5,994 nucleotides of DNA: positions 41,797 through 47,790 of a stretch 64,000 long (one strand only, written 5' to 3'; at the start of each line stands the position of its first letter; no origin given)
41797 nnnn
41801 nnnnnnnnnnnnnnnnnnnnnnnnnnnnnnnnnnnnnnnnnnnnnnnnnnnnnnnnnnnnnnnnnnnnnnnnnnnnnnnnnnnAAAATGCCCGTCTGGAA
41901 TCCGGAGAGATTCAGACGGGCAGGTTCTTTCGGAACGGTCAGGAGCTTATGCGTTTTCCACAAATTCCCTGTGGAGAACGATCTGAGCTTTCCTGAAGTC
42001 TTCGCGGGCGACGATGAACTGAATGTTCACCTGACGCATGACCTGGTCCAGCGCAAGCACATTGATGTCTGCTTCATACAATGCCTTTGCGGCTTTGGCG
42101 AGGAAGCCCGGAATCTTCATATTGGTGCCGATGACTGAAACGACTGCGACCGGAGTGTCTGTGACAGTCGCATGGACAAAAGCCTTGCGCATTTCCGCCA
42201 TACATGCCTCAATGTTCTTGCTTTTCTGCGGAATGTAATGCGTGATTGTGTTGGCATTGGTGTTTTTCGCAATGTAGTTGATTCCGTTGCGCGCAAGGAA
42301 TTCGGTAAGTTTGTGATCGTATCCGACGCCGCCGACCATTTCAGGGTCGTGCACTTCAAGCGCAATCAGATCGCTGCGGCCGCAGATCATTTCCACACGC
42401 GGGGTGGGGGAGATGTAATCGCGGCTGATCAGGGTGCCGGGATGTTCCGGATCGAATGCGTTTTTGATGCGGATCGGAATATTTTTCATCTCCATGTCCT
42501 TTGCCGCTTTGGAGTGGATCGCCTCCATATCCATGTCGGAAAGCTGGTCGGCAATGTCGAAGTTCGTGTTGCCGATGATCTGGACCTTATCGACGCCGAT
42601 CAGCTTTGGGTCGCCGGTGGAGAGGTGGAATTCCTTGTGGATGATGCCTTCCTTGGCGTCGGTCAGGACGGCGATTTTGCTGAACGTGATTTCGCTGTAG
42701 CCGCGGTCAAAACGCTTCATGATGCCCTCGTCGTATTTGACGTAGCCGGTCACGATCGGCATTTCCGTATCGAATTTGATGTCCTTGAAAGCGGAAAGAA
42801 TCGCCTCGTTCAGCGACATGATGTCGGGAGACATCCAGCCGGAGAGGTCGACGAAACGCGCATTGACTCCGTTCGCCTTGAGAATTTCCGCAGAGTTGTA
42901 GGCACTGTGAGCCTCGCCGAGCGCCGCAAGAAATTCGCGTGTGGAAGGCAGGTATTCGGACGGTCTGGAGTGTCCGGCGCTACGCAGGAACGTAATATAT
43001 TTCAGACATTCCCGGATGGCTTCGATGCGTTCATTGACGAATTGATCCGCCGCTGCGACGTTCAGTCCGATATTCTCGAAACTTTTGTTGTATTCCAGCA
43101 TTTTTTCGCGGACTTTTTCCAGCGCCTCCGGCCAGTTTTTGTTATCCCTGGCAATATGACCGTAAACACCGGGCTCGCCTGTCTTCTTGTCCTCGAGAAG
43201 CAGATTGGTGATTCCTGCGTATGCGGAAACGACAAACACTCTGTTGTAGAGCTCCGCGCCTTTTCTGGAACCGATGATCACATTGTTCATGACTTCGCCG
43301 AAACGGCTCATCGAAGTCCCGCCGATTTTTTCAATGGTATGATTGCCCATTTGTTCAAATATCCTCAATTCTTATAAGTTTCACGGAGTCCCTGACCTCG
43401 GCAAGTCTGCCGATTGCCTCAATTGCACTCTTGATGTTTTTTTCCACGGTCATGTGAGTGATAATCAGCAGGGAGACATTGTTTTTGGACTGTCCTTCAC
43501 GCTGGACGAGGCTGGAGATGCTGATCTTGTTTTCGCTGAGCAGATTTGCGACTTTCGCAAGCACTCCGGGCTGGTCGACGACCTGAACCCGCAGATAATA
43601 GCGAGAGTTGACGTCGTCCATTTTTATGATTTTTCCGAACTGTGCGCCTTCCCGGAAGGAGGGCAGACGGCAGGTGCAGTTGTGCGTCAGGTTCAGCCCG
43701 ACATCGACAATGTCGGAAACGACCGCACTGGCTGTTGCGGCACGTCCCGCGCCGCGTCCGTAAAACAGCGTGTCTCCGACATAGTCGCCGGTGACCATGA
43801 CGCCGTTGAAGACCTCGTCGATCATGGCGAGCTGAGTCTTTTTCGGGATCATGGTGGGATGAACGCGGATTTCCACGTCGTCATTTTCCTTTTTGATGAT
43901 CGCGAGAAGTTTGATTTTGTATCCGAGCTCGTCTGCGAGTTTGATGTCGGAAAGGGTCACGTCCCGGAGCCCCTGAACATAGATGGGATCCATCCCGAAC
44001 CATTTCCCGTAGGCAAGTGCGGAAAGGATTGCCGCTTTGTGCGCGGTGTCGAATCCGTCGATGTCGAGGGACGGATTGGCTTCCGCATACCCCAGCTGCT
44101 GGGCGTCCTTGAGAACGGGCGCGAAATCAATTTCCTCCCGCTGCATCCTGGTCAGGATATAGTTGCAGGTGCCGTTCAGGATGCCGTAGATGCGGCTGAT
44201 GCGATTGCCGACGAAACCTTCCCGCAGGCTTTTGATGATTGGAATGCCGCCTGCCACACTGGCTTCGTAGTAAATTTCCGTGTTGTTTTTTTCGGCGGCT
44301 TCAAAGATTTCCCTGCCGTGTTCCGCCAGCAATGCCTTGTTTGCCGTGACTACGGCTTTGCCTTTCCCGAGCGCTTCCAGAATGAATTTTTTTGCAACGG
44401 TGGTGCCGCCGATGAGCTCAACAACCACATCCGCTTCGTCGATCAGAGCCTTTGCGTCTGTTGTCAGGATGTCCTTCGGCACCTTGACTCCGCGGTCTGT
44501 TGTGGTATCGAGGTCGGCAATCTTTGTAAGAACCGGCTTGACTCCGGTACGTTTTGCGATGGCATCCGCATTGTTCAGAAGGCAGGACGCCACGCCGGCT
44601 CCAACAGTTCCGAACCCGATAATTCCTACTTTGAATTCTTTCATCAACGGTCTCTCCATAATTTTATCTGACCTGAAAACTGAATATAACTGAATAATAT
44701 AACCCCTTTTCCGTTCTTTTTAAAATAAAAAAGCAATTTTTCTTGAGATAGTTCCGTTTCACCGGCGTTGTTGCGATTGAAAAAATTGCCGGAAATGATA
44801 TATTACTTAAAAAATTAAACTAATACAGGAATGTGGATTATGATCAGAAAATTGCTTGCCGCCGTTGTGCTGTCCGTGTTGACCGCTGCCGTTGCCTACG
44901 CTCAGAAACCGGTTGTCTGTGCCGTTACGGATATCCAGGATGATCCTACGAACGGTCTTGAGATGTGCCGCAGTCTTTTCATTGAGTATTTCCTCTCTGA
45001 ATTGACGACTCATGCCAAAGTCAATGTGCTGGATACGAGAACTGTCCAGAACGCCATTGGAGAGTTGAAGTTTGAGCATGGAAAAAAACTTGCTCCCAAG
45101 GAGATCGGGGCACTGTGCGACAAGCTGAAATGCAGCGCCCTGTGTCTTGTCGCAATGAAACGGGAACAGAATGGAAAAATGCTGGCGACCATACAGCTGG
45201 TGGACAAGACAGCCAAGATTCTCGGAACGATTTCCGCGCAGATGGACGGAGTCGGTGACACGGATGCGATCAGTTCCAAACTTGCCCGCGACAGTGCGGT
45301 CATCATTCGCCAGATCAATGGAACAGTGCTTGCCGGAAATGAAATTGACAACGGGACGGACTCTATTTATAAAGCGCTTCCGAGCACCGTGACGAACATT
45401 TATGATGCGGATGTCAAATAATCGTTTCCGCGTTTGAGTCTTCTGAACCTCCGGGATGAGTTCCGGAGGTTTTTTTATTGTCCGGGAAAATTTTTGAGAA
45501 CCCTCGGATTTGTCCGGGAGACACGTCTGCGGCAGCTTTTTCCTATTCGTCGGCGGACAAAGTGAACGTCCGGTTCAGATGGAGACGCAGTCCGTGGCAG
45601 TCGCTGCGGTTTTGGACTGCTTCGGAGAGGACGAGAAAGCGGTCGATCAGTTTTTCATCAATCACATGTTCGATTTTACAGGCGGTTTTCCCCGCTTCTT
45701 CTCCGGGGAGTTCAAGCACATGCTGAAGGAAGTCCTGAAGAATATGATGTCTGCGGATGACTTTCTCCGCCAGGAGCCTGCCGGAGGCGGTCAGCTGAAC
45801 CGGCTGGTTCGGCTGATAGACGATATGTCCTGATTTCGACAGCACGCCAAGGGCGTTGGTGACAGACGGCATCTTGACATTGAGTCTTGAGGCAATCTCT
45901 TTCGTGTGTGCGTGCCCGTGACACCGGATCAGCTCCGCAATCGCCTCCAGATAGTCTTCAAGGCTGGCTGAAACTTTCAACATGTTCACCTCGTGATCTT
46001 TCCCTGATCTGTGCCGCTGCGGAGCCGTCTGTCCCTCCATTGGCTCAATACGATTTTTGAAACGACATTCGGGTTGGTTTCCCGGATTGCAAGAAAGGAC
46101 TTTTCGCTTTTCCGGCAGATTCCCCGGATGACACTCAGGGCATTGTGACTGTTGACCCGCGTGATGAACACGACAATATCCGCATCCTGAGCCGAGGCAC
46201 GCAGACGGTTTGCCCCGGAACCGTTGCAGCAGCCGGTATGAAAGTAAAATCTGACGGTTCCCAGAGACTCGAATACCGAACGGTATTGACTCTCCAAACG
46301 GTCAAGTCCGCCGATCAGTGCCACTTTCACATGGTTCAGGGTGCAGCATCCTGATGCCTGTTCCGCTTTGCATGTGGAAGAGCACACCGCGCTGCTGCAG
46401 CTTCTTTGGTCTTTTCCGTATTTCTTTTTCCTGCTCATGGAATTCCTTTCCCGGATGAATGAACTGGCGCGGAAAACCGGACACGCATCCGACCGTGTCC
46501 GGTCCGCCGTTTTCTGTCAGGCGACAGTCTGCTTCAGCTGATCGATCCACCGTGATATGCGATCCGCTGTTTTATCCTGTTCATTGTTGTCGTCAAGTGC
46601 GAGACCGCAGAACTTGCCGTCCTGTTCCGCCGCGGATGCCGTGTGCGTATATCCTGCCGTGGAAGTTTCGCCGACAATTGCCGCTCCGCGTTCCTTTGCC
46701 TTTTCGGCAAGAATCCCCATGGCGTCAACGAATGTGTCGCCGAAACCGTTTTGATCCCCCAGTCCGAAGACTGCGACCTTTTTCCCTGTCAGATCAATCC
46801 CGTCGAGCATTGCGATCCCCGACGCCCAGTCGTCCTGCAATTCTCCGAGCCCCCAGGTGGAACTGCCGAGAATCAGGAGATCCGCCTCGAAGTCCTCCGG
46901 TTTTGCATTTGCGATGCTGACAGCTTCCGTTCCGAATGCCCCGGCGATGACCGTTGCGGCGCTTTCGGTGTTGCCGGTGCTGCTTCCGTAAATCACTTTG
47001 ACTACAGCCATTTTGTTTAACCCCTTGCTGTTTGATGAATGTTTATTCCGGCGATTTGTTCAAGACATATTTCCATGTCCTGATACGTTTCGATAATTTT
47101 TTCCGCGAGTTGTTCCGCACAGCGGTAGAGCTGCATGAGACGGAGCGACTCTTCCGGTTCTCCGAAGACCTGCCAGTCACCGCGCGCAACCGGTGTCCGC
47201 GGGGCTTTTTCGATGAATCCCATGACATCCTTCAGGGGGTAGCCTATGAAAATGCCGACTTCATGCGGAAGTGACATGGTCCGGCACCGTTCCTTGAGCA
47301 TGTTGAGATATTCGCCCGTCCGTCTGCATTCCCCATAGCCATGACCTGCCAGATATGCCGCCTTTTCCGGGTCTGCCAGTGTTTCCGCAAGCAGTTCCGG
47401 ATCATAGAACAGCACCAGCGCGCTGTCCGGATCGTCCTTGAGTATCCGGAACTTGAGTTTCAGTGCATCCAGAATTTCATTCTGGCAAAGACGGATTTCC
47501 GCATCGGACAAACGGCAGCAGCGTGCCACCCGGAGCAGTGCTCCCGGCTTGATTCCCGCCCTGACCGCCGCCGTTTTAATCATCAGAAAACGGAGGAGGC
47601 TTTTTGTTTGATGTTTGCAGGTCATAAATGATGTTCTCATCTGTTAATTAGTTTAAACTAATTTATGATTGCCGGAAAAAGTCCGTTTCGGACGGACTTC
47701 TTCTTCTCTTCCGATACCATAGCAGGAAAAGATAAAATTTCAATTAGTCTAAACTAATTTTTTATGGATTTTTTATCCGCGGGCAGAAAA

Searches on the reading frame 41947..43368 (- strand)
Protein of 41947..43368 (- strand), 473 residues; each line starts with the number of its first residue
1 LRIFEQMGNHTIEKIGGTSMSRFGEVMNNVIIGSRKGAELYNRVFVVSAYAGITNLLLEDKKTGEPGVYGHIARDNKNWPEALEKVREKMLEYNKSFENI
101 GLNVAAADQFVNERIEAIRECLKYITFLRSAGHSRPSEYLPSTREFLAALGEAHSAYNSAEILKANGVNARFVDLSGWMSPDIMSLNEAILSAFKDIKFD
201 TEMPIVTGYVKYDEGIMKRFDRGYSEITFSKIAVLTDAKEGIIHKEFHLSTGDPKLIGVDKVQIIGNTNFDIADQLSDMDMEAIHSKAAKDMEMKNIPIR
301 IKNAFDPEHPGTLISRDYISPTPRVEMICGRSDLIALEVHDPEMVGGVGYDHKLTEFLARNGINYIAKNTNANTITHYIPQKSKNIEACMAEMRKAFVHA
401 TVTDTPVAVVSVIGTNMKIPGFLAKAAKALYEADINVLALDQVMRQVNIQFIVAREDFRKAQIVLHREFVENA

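Call 83: search_protein_families(library=pfam, proteins=[window:41947-43368:-], max_evalue=0.001)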
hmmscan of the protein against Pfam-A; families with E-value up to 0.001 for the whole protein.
window:41947-43368:- (473 aa): 3 families
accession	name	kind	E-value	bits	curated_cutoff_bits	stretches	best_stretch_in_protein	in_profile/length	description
PF00696.33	AA_kinase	-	1.3e-15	58.3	24.9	1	12-303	4-234/234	Amino acid kinase family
PF22468.2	ACT_9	-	1.7e-14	53.7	27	1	410-469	1-61/61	ACT domain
PF13840.12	ACT_7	-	1.2e-10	41.5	27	1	405-467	4-65/65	ACT domain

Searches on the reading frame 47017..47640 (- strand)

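Call 83: search_protein_families(library=pfam, proteins=[window:47017-47640:-], max_evalue=0.001)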
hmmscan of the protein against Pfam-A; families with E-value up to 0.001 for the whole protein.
window:47017-47640:- (207 aa): 1 family
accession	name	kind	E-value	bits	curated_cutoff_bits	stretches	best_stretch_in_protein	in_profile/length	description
PF12672.12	DUF3793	-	5.3e-36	124.5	25.1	1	20-189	2-163/167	Protein of unknown function (DUF3793)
